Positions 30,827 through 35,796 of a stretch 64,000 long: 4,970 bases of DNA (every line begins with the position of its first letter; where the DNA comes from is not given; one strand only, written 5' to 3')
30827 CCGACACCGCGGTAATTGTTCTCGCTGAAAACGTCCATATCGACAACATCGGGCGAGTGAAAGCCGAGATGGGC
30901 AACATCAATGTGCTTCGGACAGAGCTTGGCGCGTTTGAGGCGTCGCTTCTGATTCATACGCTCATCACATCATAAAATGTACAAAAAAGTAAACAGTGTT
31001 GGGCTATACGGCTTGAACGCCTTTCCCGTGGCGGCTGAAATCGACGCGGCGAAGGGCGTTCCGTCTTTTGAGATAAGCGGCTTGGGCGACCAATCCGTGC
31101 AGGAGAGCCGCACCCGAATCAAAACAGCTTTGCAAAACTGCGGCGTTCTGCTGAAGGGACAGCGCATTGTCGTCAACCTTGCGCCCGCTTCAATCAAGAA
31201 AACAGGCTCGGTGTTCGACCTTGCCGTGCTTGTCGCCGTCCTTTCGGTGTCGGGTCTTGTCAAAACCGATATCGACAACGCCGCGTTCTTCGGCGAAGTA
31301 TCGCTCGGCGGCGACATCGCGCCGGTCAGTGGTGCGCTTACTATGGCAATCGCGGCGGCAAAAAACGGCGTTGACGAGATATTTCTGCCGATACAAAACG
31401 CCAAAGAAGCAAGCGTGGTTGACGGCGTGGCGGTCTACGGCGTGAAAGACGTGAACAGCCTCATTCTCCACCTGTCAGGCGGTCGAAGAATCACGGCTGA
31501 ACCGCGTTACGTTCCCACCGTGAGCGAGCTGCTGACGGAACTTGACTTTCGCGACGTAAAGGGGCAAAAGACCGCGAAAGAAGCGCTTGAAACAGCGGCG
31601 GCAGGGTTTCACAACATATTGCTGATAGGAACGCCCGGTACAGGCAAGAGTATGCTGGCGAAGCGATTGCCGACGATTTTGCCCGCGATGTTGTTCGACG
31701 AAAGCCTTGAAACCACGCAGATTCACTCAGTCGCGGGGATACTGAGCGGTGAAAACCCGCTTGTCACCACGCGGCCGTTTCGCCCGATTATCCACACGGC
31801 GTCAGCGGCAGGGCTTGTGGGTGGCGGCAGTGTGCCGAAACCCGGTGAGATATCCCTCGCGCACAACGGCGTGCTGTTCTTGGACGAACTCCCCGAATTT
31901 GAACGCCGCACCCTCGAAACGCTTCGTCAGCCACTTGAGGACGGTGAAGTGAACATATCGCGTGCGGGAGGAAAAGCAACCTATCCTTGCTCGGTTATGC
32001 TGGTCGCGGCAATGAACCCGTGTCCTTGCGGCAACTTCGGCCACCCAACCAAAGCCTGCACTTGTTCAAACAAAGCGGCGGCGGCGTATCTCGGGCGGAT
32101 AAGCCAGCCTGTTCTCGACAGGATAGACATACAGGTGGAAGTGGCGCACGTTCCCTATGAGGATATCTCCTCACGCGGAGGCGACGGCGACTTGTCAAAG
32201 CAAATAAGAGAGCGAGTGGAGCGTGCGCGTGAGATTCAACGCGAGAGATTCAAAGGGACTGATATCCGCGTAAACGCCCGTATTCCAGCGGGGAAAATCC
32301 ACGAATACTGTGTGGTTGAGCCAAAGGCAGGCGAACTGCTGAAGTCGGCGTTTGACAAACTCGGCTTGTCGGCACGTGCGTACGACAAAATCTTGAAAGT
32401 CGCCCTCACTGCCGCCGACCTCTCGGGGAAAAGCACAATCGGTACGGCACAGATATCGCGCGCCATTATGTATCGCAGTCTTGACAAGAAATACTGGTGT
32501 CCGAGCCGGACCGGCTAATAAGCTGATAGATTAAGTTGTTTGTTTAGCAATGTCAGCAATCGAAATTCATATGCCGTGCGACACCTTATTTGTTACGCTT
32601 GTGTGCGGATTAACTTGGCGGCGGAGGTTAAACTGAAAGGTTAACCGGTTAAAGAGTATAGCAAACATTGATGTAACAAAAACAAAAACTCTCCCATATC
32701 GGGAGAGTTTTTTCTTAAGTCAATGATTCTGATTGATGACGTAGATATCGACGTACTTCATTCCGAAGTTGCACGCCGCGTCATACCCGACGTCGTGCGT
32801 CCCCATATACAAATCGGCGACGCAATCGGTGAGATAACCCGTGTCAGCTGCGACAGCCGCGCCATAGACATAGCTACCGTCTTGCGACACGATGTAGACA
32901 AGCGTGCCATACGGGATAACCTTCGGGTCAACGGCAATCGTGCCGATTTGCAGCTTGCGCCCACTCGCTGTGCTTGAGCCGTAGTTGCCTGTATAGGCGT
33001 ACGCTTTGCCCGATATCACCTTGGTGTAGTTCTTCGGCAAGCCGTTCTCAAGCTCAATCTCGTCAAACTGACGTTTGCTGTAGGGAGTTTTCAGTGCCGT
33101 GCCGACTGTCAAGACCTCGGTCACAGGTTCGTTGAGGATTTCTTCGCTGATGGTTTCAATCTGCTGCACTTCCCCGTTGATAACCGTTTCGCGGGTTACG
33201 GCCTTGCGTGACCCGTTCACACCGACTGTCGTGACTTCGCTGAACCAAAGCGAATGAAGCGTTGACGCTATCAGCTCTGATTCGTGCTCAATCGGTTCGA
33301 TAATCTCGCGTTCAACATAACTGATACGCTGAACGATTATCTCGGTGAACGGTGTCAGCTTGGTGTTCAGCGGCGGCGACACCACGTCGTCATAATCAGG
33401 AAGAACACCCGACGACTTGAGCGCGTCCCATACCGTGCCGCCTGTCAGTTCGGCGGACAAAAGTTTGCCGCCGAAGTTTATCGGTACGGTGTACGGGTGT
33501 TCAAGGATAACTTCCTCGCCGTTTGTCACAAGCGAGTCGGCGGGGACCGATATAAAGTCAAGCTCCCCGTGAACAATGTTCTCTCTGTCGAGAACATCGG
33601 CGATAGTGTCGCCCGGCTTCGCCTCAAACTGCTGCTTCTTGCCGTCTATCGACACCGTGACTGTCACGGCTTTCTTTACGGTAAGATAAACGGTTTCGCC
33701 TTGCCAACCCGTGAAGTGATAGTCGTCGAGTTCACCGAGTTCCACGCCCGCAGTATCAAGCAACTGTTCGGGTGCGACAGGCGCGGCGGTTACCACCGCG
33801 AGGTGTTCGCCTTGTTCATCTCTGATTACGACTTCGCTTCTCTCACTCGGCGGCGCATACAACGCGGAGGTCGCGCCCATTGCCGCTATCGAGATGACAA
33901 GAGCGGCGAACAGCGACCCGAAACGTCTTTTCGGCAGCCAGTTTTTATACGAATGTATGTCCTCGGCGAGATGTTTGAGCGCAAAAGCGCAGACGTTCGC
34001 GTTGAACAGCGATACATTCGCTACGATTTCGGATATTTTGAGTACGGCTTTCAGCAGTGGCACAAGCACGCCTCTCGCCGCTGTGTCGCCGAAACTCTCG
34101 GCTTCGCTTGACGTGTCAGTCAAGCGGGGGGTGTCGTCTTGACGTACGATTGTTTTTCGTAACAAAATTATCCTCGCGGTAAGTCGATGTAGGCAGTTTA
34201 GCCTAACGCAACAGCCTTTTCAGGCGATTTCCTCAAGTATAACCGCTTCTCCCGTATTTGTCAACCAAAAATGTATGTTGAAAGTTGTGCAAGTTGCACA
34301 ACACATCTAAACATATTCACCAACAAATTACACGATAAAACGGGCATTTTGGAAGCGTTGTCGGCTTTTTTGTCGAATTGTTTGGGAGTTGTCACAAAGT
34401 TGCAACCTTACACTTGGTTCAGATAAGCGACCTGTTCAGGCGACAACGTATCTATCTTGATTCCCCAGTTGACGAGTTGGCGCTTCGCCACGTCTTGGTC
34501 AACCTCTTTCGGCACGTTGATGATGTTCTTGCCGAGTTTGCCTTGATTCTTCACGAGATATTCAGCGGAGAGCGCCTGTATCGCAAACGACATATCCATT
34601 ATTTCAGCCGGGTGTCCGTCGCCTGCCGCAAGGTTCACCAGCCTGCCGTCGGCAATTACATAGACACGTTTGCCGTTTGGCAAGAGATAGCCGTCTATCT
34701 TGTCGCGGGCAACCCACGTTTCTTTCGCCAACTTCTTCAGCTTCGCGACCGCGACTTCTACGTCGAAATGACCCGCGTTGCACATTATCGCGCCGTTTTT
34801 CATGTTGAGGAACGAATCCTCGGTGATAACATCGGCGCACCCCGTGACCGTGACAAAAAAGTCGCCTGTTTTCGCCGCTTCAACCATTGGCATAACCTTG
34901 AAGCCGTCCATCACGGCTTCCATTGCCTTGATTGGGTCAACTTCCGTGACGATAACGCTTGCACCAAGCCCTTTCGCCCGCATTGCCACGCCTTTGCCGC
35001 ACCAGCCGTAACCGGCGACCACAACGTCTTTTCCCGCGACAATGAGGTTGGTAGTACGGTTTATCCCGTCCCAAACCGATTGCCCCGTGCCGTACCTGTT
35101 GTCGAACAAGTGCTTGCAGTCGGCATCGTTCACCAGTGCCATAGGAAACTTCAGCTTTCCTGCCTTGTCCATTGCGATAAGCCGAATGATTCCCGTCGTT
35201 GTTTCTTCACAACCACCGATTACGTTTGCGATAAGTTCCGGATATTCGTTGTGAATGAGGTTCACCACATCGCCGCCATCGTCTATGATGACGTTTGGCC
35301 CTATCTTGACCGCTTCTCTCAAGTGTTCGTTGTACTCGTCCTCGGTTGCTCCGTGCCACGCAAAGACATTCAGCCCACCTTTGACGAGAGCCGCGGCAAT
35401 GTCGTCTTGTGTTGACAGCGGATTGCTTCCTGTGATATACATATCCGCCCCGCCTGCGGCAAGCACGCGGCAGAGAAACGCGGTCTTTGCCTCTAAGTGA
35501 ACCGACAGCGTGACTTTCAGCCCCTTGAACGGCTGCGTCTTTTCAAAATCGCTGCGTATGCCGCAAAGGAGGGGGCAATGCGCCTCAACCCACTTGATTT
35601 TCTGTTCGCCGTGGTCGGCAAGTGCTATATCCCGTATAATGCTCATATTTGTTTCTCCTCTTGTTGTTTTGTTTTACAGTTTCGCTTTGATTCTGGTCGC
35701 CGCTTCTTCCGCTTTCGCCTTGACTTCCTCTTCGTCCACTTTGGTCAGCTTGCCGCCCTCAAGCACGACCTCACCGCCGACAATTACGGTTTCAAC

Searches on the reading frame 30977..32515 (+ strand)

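Call 23: search_protein_families(library=pfam, proteins=[window:30977-32515:+], max_evalue=0.00001)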
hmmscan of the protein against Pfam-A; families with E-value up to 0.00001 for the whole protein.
window:30977-32515:+ (513 aa): 7 families
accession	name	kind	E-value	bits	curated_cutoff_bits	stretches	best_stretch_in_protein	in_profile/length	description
PF01078.27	Mg_chelatase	-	6.4e-91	303.8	20.3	1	190-396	1-206/207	Magnesium chelatase, subunit ChlI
PF13541.12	ChlI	-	5.2e-34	117.2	27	1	21-141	2-121/121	Subunit ChlI of Mg-chelatase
PF13335.12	Mg_chelatase_C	-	1.9e-28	99.3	26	1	407-500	4-94/94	Magnesium chelatase, subunit ChlI C-terminal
PF00493.29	MCM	-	1.3e-10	41.2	23.3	1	288-355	113-179/224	MCM P-loop domain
PF07728.20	AAA_5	-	3.3e-09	37.3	22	1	213-350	1-125/139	AAA domain (dynein-related subfamily)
PF00158.32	Sigma54_activat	-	3.7e-09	36.9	20.2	0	283-347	80-142/168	Sigma-54 interaction domain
PF05362.19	Lon_C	-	9e-07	29.1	21.1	1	40-145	69-176/205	Lon protease (S16) C-terminal proteolytic domain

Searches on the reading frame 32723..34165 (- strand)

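Call 23: search_protein_families(library=pfam, proteins=[window:32723-34165:-], max_evalue=0.00001)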
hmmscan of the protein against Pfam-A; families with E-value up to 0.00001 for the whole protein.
window:32723-34165:- (481 aa): 3 families
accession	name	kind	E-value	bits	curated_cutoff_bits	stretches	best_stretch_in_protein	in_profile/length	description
PF06725.17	3D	-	1e-10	42.1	23.8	1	409-478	2-72/72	3D domain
PF03990.20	DUF348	-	6.9e-10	38.9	24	0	169-210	1-41/41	G5-linked-Ubiquitin-like domain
PF07501.17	G5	-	2.5e-09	37.7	23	1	307-356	25-74/75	G5 domain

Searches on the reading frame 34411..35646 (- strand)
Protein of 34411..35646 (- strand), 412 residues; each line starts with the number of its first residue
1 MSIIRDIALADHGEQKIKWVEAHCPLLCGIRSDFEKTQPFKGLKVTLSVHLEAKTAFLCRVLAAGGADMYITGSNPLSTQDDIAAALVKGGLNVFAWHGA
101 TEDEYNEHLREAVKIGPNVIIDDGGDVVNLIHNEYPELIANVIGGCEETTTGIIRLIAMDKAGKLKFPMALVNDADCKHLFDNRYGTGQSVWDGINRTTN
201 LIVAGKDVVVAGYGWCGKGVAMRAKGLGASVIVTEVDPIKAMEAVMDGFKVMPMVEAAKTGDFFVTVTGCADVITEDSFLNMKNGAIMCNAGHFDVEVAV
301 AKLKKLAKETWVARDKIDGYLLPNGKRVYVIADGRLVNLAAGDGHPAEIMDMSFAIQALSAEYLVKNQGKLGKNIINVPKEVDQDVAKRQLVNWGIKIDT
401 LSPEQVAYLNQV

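Call 23: search_protein_families(library=pfam, proteins=[window:34411-35646:-], max_evalue=0.00001)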
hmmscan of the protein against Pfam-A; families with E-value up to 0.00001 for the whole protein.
window:34411-35646:- (412 aa): 4 families
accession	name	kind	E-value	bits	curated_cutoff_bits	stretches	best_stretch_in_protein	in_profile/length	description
PF05221.23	AdoHcyase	-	9.2e-56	189.6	25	2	4-133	4-138/299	S-adenosyl-L-homocysteine hydrolase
PF00670.27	AdoHcyase_NAD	-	3.1e-55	187.1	27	1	183-342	1-160/162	S-adenosyl-L-homocysteine hydrolase, NAD binding domain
PF02826.25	2-Hacid_dh_C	-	5.6e-09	36.1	25.1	1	189-296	20-131/178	D-isomer specific 2-hydroxyacid dehydrogenase, NAD binding domain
PF07991.19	KARI_N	-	1.9e-06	28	20.6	1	203-308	2-111/165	Acetohydroxy acid isomeroreductase, NADPH-binding domain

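Call 43: find_related_loci(query=window:34411-35646:-, collection=genome_contigs, flank=10000)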
Query window:34411-35646:- (412 aa) in genome_contigs; peptide patterns used: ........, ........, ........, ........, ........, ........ (x = any residue, [..] = any of these).
600 stretches matched a pattern (row limit reached: there are more); 597 encode a relative of the query (tblastn E <= 1e-3); the best 80 are kept; 80 distinct loci.
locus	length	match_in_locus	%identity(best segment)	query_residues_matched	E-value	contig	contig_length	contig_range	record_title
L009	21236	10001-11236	78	1-409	0e+0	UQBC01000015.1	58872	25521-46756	uncultured Ruminococcaceae bacterium isolate UMGS108 genome assembly, contig: NODE_66_length_58872_cov_9.493769, whole g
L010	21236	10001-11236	78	1-409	0e+0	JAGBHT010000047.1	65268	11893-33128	MAG: Ruminiclostridium sp. isolate RGIG9130 Water_deer_Rectum.Co__c1454026, whole genome shotgun sequence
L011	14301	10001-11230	75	4-409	0e+0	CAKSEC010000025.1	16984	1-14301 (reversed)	MAG: uncultured Oscillospiraceae bacterium isolate REFINED_METABAT215_TOP10_CONTIGS_1500_ASSEMBLY_K77_MERGED__Hadza_MoBi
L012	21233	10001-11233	75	1-411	0e+0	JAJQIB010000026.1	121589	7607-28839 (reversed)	MAG: Ruminococcus sp. isolate U.8_1 NODE_8_length_121589_cov_66.023689, whole genome shotgun sequence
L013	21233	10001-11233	75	1-411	0e+0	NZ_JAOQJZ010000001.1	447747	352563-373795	Hominimerdicola aceti strain Sanger_31 .14207_7_17.1, whole genome shotgun sequence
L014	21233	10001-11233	75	1-411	0e+0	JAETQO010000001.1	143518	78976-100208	MAG: Ruminococcus sp. isolate S27_Bin2 scaffold_136, whole genome shotgun sequence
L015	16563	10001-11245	74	1-411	0e+0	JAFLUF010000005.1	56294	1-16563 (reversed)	MAG: Oscillospiraceae bacterium isolate HAN072 Seq5, whole genome shotgun sequence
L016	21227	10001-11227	74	1-409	0e+0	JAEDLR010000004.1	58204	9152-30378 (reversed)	MAG: Oscillospiraceae bacterium isolate MAG245 NODE_240_length_58204_cov_5.874134, whole genome shotgun sequence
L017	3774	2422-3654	75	1-411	0e+0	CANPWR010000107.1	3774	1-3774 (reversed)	MAG: uncultured Clostridia bacterium isolate Lapin-004__bin22 genome assembly, contig: Lapin-004__NODE_33027_length_3774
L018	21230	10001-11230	75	2-411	0e+0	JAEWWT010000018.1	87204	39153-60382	MAG: Bacillota bacterium isolate OH_SFB_11 k127_1461426, whole genome shotgun sequence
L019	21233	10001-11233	75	1-411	0e+0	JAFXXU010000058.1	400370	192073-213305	MAG: Ruminococcus sp. isolate RGIG6843 Sheep_Rumen-4__c3819, whole genome shotgun sequence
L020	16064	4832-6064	74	2-409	0e+0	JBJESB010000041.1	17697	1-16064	MAG: Oscillospiraceae bacterium isolate PUUB23_bin.030 NODE_1903_length_17697_cov_9.884707, whole genome shotgun sequenc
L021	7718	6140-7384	71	1-411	0e+0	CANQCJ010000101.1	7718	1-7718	MAG: uncultured Ruminococcus sp. isolate Lapin-002__bin99 genome assembly, contig: Lapin-002__NODE_12642_length_7718_cov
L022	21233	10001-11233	75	1-411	0e+0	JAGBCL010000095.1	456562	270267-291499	MAG: Oscillospiraceae bacterium isolate RGIG8992 Water_deer_Rectum-3__c440146, whole genome shotgun sequence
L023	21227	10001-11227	74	4-409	0e+0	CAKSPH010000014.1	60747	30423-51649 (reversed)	MAG: uncultured Oscillospiraceae bacterium isolate REFINED_METABAT215_TOP10_CONTIGS_1500_ASSEMBLY_K77_MERGED__Hadza_MoBi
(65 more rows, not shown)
